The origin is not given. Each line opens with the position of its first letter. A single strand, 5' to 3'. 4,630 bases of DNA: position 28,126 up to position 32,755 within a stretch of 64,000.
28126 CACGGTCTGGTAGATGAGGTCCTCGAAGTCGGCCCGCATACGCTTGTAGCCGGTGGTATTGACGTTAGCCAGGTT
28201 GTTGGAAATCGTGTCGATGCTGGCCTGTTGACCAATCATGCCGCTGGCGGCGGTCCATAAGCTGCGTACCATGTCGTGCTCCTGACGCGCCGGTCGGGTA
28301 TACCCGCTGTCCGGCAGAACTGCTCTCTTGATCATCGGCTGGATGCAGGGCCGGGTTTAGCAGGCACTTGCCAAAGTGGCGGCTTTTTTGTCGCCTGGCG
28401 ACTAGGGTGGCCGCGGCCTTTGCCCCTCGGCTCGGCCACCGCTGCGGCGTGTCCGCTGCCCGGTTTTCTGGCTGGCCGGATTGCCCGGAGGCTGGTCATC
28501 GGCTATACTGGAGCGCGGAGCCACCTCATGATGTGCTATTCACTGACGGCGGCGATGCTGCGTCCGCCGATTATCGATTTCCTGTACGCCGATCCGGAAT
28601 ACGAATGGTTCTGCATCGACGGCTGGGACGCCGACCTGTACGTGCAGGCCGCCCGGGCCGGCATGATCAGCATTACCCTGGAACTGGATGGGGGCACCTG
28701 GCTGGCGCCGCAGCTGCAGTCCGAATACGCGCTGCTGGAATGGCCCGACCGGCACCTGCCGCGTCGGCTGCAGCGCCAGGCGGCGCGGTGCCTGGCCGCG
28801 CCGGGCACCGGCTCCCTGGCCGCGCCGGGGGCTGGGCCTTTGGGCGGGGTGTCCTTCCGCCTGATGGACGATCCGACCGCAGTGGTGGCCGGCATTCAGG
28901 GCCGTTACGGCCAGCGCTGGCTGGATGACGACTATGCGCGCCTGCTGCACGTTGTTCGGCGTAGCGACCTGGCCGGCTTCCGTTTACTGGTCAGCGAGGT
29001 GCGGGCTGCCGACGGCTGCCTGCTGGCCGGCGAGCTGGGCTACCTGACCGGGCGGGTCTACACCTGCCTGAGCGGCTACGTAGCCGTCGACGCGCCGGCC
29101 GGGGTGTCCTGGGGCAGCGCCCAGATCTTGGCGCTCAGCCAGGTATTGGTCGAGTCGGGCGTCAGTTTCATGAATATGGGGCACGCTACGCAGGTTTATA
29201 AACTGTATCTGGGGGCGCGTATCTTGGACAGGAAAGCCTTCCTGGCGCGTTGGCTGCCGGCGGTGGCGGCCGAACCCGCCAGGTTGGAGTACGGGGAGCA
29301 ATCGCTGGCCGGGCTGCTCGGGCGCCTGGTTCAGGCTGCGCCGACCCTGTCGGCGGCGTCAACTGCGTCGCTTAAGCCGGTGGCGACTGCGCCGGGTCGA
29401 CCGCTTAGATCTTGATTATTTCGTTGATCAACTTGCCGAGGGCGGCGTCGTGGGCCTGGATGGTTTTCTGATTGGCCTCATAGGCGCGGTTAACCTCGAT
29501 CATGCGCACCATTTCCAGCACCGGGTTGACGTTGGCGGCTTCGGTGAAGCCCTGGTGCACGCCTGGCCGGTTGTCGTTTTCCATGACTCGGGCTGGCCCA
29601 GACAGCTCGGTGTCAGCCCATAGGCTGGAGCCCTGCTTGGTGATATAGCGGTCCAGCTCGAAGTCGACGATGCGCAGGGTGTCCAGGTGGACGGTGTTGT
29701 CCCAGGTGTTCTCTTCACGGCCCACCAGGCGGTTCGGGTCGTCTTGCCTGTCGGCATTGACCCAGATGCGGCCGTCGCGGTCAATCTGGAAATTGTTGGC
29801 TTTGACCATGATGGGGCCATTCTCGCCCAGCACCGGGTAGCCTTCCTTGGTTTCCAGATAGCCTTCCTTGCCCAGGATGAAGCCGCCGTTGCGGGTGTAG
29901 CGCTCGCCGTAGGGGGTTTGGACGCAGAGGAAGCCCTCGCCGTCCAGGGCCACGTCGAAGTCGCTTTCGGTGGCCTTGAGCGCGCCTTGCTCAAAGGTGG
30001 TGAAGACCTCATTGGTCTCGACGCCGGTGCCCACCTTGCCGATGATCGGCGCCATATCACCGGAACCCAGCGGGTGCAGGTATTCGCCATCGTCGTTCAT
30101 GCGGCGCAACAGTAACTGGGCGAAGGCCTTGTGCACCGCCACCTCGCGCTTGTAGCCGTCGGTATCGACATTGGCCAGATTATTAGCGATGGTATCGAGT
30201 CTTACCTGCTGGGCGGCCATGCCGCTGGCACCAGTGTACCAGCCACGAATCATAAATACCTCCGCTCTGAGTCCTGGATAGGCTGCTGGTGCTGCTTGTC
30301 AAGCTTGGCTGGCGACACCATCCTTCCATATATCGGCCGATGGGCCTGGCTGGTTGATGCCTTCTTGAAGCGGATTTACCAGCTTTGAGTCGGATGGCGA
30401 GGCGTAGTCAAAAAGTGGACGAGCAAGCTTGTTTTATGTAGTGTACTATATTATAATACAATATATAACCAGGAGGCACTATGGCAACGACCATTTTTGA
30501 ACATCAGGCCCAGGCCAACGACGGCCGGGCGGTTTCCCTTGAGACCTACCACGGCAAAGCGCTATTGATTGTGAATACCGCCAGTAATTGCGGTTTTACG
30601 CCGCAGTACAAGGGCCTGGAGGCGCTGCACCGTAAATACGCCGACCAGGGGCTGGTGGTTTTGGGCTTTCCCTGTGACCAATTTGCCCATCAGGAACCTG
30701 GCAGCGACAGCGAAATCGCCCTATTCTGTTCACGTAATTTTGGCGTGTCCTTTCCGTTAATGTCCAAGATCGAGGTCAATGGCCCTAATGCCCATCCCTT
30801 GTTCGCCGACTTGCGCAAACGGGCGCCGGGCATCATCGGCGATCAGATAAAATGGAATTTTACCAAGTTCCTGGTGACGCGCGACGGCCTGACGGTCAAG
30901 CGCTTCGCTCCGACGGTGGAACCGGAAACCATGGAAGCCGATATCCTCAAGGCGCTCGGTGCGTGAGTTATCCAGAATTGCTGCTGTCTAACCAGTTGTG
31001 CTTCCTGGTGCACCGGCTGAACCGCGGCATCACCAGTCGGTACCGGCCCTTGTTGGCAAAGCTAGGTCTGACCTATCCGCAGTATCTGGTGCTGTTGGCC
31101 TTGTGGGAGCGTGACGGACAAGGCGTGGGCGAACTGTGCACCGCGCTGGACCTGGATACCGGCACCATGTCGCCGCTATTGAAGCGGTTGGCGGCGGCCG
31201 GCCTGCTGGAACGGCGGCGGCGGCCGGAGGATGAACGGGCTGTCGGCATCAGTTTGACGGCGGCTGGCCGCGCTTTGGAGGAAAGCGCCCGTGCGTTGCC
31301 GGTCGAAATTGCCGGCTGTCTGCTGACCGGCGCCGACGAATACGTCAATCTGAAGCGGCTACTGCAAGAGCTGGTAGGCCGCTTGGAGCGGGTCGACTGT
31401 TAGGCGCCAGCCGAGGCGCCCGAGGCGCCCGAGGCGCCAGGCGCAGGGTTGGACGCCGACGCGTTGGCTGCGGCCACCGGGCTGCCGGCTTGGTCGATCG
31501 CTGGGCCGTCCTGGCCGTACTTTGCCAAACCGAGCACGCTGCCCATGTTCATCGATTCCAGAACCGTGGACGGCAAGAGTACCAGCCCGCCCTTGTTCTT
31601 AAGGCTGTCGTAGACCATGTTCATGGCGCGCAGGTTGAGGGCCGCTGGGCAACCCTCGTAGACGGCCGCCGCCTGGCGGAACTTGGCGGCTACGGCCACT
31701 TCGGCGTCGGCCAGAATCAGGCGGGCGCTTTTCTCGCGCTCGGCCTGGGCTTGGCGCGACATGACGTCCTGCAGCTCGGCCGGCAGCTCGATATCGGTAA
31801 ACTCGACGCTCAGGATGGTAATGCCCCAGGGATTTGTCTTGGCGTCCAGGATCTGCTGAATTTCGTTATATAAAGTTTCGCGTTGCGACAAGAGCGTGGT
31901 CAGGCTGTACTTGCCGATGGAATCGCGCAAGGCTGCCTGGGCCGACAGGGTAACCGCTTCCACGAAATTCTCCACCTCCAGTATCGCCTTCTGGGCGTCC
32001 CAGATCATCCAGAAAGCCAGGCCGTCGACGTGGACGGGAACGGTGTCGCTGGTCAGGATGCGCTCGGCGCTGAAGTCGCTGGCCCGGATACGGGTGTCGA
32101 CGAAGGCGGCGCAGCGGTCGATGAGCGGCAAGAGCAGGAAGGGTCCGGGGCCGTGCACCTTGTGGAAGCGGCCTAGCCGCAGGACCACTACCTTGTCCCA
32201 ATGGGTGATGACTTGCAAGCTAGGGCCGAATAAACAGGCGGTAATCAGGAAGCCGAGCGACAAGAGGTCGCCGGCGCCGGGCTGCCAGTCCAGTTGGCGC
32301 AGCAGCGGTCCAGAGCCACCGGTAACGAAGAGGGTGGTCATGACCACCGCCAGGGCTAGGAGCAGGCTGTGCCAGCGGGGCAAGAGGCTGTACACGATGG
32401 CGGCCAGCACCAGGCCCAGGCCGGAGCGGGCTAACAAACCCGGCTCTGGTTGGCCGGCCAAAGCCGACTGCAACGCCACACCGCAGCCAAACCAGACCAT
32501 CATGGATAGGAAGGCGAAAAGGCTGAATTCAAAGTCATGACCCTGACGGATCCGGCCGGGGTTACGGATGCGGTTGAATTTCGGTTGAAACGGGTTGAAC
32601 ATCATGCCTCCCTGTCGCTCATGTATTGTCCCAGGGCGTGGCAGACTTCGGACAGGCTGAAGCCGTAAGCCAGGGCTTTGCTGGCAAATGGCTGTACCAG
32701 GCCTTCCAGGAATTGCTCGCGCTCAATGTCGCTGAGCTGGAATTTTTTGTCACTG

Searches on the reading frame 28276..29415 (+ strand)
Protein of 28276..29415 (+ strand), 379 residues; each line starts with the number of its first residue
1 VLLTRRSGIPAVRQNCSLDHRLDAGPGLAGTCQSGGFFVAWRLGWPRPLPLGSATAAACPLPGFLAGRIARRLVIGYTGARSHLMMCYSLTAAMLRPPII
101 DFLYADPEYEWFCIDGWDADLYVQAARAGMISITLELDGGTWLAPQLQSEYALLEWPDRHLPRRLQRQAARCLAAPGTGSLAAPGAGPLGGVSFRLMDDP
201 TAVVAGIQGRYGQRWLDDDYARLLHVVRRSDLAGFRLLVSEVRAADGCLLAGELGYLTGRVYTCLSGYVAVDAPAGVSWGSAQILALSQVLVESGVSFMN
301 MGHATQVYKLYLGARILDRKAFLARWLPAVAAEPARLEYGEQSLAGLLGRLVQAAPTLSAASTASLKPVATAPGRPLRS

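Call 26: search_protein_families(library=pfam, proteins=[window:28276-29415:+], max_evalue=0.001)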
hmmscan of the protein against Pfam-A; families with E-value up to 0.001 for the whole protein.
window:28276-29415:+ (379 aa): 1 family
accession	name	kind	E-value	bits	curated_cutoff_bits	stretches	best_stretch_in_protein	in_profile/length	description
PF13480.13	Acetyltransf_6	-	3.8e-05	24.3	22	1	210-309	41-142/143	Acetyltransferase (GNAT) domain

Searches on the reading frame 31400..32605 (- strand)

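Call 26: search_protein_families(library=pfam, proteins=[window:31400-32605:-], max_evalue=0.001)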
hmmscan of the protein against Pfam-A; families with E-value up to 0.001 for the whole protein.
window:31400-32605:- (401 aa): 1 family
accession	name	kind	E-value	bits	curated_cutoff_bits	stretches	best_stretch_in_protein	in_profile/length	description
PF01145.31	Band_7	-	5.4e-33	114.9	23.6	1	137-302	7-175/176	SPFH domain / Band 7 family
